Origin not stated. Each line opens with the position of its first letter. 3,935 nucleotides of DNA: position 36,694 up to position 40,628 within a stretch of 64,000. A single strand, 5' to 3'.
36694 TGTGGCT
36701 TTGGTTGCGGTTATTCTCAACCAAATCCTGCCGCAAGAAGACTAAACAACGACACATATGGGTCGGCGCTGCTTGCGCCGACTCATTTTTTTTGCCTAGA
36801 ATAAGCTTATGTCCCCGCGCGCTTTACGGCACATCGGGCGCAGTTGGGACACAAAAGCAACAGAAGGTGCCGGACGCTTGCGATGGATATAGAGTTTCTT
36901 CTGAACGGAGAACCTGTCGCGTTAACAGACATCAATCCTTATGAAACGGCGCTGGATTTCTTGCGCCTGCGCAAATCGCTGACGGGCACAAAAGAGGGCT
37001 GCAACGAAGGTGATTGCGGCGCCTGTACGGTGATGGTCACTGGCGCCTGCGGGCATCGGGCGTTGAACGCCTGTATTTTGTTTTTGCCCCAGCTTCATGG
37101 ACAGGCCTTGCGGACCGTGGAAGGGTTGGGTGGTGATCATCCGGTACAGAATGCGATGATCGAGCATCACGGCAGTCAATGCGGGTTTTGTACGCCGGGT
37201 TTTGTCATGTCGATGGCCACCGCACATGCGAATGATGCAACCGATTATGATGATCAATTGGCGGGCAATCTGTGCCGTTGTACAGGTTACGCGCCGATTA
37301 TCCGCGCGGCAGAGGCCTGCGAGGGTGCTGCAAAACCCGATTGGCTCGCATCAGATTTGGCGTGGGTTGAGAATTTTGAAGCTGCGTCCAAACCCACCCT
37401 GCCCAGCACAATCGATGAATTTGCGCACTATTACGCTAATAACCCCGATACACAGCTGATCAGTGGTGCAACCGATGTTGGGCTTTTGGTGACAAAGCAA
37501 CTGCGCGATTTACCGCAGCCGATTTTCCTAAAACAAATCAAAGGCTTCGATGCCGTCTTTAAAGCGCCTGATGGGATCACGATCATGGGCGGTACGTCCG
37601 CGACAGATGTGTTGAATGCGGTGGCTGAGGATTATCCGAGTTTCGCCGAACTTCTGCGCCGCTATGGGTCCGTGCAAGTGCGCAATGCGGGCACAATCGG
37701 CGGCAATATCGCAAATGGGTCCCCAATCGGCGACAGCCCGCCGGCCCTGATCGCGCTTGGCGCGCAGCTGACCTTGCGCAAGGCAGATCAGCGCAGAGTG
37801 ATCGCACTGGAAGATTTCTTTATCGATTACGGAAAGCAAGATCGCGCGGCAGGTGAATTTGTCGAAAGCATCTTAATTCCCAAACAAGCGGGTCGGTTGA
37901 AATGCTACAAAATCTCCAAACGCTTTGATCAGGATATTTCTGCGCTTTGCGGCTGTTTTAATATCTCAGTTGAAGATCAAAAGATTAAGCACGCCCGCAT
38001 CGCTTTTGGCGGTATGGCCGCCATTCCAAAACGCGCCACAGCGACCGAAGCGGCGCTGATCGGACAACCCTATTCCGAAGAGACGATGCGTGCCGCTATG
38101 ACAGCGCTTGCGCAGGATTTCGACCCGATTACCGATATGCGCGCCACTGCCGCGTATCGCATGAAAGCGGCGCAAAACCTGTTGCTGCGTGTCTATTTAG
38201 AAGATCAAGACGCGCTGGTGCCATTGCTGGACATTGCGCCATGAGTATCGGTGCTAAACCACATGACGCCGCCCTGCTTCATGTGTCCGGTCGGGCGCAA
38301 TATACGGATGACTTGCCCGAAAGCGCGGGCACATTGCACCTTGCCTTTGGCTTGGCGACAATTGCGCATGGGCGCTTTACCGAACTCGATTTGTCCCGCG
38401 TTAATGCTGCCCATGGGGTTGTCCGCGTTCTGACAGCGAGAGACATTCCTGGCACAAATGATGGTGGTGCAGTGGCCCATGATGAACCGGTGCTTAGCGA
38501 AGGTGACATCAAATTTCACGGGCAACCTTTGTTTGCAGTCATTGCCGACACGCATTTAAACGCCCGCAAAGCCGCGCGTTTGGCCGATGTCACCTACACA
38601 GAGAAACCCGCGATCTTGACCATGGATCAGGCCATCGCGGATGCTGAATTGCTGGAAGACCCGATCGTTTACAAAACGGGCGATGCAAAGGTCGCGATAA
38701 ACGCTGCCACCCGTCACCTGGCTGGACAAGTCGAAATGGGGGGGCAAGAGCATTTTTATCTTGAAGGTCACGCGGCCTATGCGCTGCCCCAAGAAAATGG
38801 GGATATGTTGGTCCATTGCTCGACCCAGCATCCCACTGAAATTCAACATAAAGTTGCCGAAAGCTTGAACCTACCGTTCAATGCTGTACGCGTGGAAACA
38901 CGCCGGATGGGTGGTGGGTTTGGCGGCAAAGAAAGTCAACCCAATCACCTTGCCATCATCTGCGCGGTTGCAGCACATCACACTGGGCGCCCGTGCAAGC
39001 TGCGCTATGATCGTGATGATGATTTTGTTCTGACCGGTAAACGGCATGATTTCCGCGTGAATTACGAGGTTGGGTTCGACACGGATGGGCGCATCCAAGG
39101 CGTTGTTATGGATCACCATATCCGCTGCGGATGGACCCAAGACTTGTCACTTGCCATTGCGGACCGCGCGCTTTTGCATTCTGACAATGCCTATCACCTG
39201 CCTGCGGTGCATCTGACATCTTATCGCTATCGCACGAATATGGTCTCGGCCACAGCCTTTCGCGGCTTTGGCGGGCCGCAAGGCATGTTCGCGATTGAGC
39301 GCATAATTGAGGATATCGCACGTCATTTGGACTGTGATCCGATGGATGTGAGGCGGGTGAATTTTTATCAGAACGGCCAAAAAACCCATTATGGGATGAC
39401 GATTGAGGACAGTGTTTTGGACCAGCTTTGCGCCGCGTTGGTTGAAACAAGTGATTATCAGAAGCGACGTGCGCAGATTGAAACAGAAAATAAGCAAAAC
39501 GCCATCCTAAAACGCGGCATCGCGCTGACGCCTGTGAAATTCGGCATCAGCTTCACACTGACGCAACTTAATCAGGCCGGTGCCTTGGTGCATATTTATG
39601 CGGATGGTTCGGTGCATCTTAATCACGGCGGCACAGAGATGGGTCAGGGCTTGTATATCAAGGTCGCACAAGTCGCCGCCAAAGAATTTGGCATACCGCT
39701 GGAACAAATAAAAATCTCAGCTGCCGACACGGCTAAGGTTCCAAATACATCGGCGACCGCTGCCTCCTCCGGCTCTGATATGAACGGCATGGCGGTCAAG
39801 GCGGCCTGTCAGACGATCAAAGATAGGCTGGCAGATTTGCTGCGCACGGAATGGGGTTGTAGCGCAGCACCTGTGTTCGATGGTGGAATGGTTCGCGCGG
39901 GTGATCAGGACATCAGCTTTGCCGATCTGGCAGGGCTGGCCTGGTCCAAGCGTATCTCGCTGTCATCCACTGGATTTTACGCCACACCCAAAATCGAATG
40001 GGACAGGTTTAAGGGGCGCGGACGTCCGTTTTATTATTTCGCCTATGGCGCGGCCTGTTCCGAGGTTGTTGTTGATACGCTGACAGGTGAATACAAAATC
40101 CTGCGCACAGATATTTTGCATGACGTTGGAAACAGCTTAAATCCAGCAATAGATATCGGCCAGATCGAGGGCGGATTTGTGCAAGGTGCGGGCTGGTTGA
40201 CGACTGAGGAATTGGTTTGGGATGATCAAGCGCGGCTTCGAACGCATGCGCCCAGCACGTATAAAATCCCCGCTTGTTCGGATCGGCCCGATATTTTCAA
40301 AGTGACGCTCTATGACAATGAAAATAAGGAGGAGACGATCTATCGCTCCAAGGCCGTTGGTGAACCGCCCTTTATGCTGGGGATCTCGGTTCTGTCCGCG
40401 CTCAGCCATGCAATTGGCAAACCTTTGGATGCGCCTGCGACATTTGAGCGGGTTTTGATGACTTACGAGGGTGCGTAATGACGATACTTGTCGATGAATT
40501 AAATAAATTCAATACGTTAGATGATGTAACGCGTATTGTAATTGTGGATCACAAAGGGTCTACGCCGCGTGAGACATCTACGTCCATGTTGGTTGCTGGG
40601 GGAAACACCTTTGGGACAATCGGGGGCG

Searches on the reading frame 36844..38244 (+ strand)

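Call 59: search_protein_families(library=pfam, proteins=[window:36844-38244:+], max_evalue=0.001)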
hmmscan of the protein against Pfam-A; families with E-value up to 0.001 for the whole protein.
window:36844-38244:+ (466 aa): 4 families
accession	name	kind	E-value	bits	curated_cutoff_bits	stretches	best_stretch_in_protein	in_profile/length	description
PF00941.27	FAD_binding_5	-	1.3e-45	155.7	27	1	186-347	7-169/170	FAD binding domain in molybdopterin dehydrogenase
PF03450.22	CO_deh_flav_C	-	2.6e-35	121.1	25.5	1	353-453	1-101/102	CO dehydrogenase flavoprotein C-terminal domain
PF01799.25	Fer2_2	-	5.1e-26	91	30.3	1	91-156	1-74/75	[2Fe-2S] binding domain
PF00111.32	Fer2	-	0.00021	21.6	21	1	31-67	13-50/77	2Fe-2S iron-sulfur cluster binding domain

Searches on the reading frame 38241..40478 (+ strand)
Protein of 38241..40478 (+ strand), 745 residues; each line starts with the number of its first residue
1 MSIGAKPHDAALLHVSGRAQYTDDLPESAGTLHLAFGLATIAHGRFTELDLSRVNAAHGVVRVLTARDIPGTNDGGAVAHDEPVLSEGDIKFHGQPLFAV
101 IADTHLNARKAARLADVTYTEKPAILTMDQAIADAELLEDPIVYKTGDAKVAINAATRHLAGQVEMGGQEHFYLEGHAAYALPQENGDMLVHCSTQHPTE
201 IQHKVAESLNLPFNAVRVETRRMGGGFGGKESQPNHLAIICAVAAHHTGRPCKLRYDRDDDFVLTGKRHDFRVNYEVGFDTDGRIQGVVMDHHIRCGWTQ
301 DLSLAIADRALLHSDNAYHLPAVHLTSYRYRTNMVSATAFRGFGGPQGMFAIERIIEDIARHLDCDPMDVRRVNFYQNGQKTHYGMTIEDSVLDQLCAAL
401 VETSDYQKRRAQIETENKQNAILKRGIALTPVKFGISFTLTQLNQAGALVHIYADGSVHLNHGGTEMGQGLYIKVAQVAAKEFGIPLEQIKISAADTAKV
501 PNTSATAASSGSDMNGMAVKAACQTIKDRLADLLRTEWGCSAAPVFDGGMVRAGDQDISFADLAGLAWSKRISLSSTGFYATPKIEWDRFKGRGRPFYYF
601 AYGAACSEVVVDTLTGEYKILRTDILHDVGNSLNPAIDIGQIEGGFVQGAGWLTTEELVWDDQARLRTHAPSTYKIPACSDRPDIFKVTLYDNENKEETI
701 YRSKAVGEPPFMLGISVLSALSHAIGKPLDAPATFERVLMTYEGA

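Call 59: search_protein_families(library=pfam, proteins=[window:38241-40478:+], max_evalue=0.001)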
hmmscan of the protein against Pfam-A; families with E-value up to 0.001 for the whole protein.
window:38241-40478:+ (745 aa): 3 families
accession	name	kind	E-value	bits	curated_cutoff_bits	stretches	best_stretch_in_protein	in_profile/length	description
PF20256.3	MoCoBD_2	-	6.7e-100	334.7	27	1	400-683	2-283/283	Molybdopterin cofactor-binding domain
PF02738.23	MoCoBD_1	-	8.1e-85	284.2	27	1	144-375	13-244/244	Molybdopterin cofactor-binding domain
PF01315.27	Ald_Xan_dh_C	-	1.3e-25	90.3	31.3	1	16-123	1-110/110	Aldehyde oxidase and xanthine dehydrogenase, a/b hammerhead domain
